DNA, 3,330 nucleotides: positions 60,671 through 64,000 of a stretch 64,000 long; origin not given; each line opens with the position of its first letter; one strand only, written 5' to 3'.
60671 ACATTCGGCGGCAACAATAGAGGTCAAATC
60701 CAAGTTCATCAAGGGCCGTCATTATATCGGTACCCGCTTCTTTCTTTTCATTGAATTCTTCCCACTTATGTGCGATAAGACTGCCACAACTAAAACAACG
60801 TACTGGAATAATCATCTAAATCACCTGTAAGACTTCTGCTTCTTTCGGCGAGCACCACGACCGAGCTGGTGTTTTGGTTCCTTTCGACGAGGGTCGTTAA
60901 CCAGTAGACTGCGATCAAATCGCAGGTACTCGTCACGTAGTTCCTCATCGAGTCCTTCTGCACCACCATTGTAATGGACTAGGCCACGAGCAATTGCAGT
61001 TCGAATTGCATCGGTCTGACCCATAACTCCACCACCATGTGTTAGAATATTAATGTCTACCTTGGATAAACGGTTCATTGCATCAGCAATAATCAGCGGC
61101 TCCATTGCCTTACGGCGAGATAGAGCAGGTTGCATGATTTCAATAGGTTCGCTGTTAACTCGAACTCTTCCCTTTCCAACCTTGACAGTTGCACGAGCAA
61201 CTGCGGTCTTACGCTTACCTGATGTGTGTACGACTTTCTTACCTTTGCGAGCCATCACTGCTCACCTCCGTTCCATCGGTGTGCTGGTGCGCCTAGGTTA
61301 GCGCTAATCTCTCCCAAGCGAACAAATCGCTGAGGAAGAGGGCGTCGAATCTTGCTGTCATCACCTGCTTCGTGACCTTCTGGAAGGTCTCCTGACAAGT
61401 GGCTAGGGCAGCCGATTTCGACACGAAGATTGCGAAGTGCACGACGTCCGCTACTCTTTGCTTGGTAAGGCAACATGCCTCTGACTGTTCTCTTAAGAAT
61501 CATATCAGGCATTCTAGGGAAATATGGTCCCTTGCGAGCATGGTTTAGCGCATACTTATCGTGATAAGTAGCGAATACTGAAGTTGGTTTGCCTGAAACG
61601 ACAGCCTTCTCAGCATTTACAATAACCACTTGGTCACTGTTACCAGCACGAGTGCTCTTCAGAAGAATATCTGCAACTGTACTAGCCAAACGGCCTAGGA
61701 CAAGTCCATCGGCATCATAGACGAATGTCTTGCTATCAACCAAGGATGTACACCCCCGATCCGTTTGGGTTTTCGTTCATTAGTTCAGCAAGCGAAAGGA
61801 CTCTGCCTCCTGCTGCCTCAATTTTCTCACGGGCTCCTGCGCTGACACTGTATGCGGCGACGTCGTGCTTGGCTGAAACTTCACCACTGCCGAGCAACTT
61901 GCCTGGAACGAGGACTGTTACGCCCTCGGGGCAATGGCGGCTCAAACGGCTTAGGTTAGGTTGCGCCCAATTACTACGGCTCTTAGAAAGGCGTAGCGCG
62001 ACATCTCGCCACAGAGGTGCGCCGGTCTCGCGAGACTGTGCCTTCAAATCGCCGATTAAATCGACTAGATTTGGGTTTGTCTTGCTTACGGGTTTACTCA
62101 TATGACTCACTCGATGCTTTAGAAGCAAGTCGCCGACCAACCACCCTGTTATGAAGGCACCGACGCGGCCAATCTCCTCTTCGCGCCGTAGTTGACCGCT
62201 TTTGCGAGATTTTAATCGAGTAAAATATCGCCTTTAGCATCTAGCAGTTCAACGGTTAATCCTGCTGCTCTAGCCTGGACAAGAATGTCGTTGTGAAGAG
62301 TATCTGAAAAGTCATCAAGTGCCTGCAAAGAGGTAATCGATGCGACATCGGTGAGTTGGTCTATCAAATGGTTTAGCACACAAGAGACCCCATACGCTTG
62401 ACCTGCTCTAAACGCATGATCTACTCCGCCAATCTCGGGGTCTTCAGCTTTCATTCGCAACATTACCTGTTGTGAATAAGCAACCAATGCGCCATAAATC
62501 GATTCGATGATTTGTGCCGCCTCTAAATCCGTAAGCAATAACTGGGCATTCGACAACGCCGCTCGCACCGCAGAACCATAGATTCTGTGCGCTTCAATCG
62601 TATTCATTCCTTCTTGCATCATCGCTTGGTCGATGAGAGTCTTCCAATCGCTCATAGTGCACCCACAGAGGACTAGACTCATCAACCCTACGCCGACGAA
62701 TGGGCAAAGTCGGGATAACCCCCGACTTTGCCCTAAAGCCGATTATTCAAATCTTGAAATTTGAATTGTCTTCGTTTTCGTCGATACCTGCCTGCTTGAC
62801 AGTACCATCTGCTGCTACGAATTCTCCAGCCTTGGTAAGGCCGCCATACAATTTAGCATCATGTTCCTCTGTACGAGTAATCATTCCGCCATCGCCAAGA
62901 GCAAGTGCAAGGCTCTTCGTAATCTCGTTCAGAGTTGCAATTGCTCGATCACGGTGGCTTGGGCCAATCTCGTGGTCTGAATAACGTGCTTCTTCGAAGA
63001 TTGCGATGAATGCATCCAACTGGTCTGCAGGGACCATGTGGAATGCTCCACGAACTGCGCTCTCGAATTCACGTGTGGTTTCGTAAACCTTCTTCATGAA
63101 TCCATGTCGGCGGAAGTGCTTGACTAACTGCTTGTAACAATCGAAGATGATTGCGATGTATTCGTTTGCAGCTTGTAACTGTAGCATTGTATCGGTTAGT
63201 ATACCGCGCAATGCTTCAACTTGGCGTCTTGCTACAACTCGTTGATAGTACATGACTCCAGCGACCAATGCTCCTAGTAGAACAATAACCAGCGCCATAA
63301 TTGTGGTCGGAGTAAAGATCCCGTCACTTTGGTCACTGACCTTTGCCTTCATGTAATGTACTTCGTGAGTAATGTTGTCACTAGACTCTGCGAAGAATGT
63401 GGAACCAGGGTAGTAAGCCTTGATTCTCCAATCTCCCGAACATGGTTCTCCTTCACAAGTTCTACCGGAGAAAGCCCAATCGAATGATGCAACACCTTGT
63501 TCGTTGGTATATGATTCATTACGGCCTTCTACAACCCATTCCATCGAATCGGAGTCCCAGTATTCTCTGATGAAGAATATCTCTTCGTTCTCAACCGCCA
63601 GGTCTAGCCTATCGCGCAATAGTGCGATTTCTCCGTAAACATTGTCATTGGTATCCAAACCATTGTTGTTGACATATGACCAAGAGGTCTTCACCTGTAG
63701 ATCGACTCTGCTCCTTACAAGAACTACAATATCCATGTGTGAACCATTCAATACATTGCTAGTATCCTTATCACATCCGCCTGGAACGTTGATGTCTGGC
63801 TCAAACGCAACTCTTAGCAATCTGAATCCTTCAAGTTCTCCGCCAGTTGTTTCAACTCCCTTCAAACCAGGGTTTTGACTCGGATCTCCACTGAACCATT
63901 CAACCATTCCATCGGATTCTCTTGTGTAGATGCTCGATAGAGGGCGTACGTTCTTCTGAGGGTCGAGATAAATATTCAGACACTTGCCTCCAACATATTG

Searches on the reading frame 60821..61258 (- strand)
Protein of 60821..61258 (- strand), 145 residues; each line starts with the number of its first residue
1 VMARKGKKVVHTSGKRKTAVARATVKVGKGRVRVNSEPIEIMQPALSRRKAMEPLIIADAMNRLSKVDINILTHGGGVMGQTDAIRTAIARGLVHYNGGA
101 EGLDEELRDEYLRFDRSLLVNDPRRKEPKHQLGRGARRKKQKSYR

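Call 78: search_protein_families(library=pfam, proteins=[window:60821-61258:-], max_evalue=0.001)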
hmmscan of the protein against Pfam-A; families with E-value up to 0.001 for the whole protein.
window:60821-61258:- (145 aa): 1 family
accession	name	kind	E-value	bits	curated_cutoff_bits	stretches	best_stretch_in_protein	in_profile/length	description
PF00380.25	Ribosomal_S9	-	1.7e-35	122.6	22.5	1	14-145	1-121/121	Ribosomal protein S9/S16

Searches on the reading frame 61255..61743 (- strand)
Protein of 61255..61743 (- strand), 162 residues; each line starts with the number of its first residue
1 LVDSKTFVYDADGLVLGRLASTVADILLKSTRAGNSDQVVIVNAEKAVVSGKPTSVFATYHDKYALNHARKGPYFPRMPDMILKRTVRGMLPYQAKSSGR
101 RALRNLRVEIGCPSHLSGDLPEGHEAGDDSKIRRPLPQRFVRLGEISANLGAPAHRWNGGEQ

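Call 11: search_protein_families(library=ncbifam, proteins=[window:61255-61743:-], max_evalue=0.001)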
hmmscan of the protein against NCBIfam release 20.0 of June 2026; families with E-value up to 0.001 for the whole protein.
window:61255-61743:- (162 aa): 3 families
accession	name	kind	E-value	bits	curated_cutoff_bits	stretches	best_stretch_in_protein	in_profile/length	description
NF005004.0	PRK06394.1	equivalog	4.6e-38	130.5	146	1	4-152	4-146/149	50S ribosomal protein L13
TIGR01077.1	L13_A_E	equivalog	8.1e-33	113.7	98.9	1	8-152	2-139/141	50S ribosomal protein L13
TIGR01066.1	rplM_bact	equivalog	6.2e-11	42.3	93.05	1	5-112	13-127/141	50S ribosomal protein L13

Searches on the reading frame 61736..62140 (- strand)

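Call 78: search_protein_families(library=pfam, proteins=[window:61736-62140:-], max_evalue=0.001)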
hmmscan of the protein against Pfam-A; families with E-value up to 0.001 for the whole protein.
window:61736-62140:- (134 aa): 2 families
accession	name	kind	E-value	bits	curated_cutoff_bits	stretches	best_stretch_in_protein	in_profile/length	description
PF17135.9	Ribosomal_L18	-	1.3e-09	38.2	28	1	10-133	11-139/188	Ribosomal protein 60S L18 and 50S L18e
PF00828.25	Ribosomal_L27A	-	1.6e-09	38.4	21.5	1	81-114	38-71/72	Ribosomal proteins 50S-L15, 50S-L18e, 60S-L27A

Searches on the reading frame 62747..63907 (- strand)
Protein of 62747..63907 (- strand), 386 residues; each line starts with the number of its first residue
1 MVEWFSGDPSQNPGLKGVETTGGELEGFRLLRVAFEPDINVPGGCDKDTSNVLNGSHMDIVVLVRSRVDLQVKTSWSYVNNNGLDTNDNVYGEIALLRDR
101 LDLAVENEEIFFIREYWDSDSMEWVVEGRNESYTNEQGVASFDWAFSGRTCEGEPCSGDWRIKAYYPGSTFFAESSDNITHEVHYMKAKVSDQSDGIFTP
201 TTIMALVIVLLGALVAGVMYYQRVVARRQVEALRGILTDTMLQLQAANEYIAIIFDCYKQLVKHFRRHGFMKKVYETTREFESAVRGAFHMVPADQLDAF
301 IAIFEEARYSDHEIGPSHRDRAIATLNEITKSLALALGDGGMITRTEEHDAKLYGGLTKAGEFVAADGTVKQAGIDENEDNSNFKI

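Call 11: search_protein_families(library=ncbifam, proteins=[window:62747-63907:-], max_evalue=0.001)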
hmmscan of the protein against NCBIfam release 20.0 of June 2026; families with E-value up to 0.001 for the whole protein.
window:62747-63907:- (386 aa): 0 families

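Call 32: search_protein_families(library=pfam, proteins=[window:62747-63907:-], max_evalue=0.001)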
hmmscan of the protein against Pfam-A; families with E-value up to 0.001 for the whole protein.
window:62747-63907:- (386 aa): 1 family
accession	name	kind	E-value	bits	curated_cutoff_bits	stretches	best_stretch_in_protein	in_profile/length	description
PF13559.11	DUF4129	-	1e-09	38.8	24.8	1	257-326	1-68/69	Domain of unknown function (DUF4129)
